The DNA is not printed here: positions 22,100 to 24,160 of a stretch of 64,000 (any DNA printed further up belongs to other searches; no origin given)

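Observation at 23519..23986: ActA-type monoheme cytochrome c domain fused to the N-terminus of aa3 oxidase subunit II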

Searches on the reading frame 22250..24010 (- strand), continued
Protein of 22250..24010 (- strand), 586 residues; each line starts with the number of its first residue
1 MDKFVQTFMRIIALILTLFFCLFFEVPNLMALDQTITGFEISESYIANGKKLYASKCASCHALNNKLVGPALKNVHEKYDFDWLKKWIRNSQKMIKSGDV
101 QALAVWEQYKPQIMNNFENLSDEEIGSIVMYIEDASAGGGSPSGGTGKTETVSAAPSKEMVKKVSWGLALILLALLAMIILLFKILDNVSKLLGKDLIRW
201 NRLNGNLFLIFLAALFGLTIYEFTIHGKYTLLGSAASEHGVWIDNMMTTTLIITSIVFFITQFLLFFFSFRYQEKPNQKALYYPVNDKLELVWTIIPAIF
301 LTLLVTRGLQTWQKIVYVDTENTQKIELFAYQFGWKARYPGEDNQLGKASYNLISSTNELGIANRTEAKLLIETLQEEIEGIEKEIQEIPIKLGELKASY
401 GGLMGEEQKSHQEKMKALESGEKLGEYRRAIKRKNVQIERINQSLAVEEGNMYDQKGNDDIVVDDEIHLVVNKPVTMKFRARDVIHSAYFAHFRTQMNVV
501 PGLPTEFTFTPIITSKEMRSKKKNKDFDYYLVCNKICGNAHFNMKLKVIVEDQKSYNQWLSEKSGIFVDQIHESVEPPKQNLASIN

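Call 76: fold_search(model_id=the predicted structure, library=pdb)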
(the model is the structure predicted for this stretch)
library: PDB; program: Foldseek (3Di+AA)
matches with E <= 10: 431; with E <= 0.001: 77
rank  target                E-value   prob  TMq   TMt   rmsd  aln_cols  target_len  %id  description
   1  5weh_H                8.8e-10  1.00  0.31  0.67  12.8       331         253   18  Cytochrome c oxidase from Rhodobacter sphaeroides in the reduced state (released 2017-09-13)
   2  5weh_B                2.0e-09  1.00  0.31  0.67  12.9       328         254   18  Cytochrome c oxidase from Rhodobacter sphaeroides in the reduced state (released 2017-09-13)
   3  7q21_G                2.4e-09  1.00  0.32  0.54  11.9       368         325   17  III2-IV2 respiratory supercomplex from Corynebacterium glutamicum (released 2022-02-02)
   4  6hu9_b                6.7e-09  1.00  0.31  0.71  12.5       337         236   14  III2-IV2 mitochondrial respiratory supercomplex from S. cerevisiae (released 2018-12-26)
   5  2gsm_B                8.9e-09  1.00  0.31  0.66  12.8       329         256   18  Catalytic Core (Subunits I and II) of Cytochrome c oxidase from Rhodobacter sphaeroides (released 2006-10-10)
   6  3dtu_B                8.9e-09  1.00  0.31  0.65  12.8       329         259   18  Catalytic core subunits (I and II) of cytochrome c oxidase from Rhodobacter sphaeroides complexed with deoxycholic aci (released 2008-09-16)
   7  7au3_B                1.1e-08  1.00  0.30  0.66  11.5       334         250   16  Cytochrome c oxidase structure in F-state (released 2021-12-01)
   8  6ci0_B                1.4e-08  1.00  0.31  0.66  12.8       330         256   17  Catalytic core subunits (I and II) of cytochrome C oxidase from Rhodobacter sphaeroides with E101A (II) mutation (released 2018-04-25)
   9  3dtu_D                1.4e-08  1.00  0.31  0.66  12.6       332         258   17  Catalytic core subunits (I and II) of cytochrome c oxidase from Rhodobacter sphaeroides complexed with deoxycholic aci (released 2008-09-16)
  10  6giq_b                1.4e-08  1.00  0.30  0.68  10.4       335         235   13  Saccharomyces cerevisiae respiratory supercomplex III2IV (released 2019-01-02)
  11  9i6f_B                1.5e-08  1.00  0.29  0.70  15.0       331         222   17  Cryo-EM structure of HIGD2A bound complex IV (released 2025-12-03)
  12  5z62_B                1.5e-08  1.00  0.29  0.69  15.1       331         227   16  Structure of human cytochrome c oxidase (released 2019-02-27)
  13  9qef_X                1.6e-08  1.00  0.31  0.58   9.8       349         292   15  Respiratory supercomplex from Mycobacterium smegmatis with decylubiquinone (released 2026-01-21)
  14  7atn_B                1.7e-08  1.00  0.30  0.65  11.7       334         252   15  Cytochrome c oxidase structure in R-state (released 2021-12-01)
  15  6ci0_D                1.9e-08  1.00  0.31  0.66  12.8       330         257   17  Catalytic core subunits (I and II) of cytochrome C oxidase from Rhodobacter sphaeroides with E101A (II) mutation (released 2018-04-25)
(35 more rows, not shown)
